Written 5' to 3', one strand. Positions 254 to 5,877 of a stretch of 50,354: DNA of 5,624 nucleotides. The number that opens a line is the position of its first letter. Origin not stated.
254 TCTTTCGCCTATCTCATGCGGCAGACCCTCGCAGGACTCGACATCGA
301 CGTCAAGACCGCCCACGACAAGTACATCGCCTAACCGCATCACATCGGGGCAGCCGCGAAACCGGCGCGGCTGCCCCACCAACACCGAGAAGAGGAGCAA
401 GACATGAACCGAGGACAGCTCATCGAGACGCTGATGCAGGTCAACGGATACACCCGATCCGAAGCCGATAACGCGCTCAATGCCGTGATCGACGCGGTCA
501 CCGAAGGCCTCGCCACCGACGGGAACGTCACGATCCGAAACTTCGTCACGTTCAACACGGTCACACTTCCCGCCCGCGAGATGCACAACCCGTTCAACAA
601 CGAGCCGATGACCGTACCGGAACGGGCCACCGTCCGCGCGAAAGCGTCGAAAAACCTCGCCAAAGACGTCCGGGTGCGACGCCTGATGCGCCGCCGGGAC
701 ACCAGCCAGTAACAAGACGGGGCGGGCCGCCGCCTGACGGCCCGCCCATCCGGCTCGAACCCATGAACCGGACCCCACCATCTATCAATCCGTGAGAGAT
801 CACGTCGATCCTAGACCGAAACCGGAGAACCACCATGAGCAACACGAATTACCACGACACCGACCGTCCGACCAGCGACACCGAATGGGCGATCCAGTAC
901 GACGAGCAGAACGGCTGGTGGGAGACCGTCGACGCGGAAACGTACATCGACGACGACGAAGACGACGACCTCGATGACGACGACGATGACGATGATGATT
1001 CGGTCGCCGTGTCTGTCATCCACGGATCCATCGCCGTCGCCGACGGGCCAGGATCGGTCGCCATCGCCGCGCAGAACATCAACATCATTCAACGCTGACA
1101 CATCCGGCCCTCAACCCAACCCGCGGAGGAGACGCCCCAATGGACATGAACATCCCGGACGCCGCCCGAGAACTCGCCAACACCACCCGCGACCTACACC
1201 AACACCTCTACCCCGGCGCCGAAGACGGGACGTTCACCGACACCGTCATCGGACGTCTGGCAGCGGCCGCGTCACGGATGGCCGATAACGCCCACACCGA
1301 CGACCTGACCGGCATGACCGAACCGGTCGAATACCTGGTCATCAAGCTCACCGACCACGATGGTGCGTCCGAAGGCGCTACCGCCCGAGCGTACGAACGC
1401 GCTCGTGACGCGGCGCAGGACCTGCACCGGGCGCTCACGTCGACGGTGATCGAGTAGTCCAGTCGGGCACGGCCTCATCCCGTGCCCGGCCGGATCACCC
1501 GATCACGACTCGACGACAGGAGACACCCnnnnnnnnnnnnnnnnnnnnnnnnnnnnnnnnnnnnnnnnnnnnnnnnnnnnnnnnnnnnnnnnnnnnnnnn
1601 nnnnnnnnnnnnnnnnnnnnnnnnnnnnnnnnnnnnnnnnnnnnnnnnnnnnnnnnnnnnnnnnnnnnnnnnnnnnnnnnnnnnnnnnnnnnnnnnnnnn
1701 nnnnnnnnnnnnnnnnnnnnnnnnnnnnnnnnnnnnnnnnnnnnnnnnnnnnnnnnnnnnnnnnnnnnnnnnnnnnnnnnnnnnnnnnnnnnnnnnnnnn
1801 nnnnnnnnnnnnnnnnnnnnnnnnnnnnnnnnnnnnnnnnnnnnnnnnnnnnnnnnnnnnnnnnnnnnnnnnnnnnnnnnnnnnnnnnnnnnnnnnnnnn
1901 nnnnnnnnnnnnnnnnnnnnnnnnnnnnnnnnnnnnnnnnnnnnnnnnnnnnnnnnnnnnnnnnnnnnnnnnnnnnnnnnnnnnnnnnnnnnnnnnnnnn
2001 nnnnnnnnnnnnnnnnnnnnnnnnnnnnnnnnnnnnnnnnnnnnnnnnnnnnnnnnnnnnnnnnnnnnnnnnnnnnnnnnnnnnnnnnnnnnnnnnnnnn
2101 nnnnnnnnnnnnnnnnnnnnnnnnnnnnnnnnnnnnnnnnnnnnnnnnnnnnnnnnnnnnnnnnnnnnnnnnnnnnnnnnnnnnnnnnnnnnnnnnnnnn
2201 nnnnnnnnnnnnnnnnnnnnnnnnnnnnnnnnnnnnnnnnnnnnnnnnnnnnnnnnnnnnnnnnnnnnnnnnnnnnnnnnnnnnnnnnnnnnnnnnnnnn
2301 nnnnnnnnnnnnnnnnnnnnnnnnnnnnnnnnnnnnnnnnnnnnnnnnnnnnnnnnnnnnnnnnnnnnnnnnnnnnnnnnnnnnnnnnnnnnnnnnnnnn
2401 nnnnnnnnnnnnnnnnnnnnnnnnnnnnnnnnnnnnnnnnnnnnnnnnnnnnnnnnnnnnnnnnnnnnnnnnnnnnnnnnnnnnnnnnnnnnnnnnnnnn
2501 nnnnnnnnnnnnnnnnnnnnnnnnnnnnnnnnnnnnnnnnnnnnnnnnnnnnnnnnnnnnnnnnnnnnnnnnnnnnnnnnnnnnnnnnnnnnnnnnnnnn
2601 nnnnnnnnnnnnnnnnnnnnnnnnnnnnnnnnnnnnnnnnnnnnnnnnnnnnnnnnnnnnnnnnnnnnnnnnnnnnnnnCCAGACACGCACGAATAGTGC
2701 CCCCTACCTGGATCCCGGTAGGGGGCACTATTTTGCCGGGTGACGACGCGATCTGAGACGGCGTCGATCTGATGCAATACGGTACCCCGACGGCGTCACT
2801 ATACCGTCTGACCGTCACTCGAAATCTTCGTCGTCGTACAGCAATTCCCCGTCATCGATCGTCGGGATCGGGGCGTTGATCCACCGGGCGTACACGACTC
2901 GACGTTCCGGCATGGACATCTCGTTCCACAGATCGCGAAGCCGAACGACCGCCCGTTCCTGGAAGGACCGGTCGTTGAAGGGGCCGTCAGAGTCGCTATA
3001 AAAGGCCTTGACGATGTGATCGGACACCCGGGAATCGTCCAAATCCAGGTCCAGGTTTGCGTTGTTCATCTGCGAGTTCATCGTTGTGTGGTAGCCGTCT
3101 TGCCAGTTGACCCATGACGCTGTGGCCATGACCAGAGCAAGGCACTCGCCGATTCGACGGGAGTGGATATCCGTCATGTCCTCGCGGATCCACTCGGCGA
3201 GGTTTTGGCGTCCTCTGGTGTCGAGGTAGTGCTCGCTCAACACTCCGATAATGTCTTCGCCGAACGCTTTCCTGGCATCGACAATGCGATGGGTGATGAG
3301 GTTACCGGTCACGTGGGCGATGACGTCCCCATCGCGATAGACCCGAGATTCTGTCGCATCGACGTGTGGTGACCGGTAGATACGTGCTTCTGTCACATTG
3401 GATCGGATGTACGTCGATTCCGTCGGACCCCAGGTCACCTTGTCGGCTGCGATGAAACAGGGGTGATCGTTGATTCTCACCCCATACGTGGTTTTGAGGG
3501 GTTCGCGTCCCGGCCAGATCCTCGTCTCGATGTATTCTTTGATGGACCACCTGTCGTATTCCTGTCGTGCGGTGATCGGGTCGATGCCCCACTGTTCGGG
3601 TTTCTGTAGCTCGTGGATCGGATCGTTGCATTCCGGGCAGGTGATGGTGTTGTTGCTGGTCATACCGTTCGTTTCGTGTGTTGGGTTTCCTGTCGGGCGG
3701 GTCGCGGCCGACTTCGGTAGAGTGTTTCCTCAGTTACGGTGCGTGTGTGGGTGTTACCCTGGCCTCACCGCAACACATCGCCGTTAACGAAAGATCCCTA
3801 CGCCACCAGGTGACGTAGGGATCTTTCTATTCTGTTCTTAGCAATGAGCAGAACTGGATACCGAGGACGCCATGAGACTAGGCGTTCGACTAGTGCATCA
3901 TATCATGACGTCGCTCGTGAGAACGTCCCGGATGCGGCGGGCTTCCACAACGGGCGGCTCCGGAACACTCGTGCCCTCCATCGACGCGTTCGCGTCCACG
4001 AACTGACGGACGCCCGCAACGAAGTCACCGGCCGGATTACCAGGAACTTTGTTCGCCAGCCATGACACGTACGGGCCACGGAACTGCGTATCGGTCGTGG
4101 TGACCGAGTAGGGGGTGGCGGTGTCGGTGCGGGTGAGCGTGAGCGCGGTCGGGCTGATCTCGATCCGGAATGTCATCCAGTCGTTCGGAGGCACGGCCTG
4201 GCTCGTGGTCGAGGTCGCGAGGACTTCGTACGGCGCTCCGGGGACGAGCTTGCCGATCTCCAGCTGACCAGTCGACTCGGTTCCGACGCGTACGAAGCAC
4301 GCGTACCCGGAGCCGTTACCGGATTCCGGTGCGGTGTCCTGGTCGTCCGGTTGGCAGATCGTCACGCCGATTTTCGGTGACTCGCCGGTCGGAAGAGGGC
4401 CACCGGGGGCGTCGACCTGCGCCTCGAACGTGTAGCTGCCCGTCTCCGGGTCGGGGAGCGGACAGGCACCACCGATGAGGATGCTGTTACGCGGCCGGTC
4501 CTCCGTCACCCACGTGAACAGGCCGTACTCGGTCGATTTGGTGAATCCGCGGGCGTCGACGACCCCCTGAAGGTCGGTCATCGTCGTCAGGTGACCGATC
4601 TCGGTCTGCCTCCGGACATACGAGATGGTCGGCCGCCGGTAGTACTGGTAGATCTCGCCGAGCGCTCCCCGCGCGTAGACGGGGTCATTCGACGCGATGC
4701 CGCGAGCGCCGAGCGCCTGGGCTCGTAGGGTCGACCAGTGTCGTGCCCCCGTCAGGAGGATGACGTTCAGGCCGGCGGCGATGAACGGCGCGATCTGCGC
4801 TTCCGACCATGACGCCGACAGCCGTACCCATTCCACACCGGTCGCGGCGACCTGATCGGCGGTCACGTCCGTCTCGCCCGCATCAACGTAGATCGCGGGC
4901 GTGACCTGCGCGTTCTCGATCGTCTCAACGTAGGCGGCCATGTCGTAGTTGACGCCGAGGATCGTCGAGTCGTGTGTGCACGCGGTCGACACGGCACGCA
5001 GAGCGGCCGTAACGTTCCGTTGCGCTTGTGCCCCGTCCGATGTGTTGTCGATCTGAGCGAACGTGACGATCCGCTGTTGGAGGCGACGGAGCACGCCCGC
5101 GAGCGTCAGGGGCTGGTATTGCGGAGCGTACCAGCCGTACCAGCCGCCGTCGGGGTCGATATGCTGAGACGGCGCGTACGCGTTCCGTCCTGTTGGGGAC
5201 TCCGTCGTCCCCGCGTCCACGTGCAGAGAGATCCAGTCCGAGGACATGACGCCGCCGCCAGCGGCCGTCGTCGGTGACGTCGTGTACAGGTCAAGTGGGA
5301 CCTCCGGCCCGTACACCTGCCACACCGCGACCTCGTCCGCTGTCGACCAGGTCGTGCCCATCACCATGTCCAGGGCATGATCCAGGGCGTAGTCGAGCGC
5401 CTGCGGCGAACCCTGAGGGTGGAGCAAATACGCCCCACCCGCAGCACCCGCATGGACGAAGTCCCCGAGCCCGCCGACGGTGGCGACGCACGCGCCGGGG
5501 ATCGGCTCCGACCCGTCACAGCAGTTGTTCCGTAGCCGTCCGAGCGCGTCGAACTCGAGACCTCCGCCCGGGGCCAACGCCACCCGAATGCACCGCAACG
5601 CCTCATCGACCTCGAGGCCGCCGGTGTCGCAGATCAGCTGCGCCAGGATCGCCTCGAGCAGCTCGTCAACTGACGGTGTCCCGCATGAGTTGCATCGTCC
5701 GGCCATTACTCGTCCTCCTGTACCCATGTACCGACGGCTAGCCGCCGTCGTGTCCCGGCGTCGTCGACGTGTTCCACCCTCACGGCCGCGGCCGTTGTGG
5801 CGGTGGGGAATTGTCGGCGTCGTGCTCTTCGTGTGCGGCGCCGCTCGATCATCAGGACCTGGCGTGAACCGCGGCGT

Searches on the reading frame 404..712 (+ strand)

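Call 45: search_protein_families(library=pfam, proteins=[window:404-712:+], max_evalue=0.01)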
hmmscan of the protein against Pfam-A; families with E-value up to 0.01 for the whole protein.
window:404-712:+ (102 aa): 1 family
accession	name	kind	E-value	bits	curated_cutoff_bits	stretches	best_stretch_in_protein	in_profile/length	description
PF00216.26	Bac_DNA_binding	-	9.7e-22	77.5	22.4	1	1-89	1-89/90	Bacterial DNA-binding protein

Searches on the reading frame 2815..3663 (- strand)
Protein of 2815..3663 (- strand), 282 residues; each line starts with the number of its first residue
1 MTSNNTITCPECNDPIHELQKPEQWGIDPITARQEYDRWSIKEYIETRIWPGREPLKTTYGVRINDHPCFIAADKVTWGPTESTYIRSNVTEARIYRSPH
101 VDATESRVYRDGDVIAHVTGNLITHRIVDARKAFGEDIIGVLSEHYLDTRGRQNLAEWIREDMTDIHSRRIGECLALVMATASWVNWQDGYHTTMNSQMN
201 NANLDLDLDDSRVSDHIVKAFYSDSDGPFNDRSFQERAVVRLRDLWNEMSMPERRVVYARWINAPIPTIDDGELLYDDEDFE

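Call 8: search_protein_families(library=phrogs, proteins=[window:2815-3663:-], max_evalue=0.001)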
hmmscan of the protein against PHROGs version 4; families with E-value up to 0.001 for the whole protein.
window:2815-3663:- (282 aa): 0 families

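Call 9: search_protein_families(library=pfam, proteins=[window:2815-3663:-], max_evalue=0.001)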
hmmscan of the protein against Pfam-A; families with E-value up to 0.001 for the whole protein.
window:2815-3663:- (282 aa): 0 families

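Call 41: search_solved_structures(query=window:2815-3663:-, max_evalue=0.01)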
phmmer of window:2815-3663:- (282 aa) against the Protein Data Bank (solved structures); distinct sequences matched with E-value up to 0.01: 0.

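Call 47: search_dna_similar(query=window:2815-3663:-, collection=phages, mode=protein, max_rows=15, max_evalue=0.001)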
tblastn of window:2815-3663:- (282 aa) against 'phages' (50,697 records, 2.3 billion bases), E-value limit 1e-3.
No match.

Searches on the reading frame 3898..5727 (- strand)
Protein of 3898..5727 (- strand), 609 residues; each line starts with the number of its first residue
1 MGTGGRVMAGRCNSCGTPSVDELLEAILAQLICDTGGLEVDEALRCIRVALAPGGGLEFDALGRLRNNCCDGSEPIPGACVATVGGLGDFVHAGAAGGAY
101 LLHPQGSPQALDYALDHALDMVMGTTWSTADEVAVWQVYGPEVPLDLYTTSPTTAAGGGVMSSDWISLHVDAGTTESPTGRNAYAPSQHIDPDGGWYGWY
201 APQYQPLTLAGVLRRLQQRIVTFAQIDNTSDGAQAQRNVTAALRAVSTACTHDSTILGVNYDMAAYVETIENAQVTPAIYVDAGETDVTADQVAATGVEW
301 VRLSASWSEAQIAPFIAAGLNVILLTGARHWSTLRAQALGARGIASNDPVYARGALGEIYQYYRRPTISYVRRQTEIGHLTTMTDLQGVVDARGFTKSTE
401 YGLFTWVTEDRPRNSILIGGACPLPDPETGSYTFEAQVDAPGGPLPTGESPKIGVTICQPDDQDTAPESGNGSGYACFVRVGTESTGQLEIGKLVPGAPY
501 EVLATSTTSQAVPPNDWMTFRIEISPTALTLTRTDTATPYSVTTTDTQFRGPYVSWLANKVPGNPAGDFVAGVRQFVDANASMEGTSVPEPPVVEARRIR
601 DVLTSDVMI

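Call 8: search_protein_families(library=phrogs, proteins=[window:3898-5727:-], max_evalue=0.001)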
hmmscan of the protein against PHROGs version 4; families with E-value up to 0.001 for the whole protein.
window:3898-5727:- (609 aa): 1 family
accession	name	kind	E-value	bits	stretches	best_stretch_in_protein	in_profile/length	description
phrog_16641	-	tail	1.4e-13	50.4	1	205-558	939-1278/1296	tail fiber protein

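Call 9: search_protein_families(library=pfam, proteins=[window:3898-5727:-], max_evalue=0.001)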
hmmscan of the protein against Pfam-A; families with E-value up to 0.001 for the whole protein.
window:3898-5727:- (609 aa): 0 families
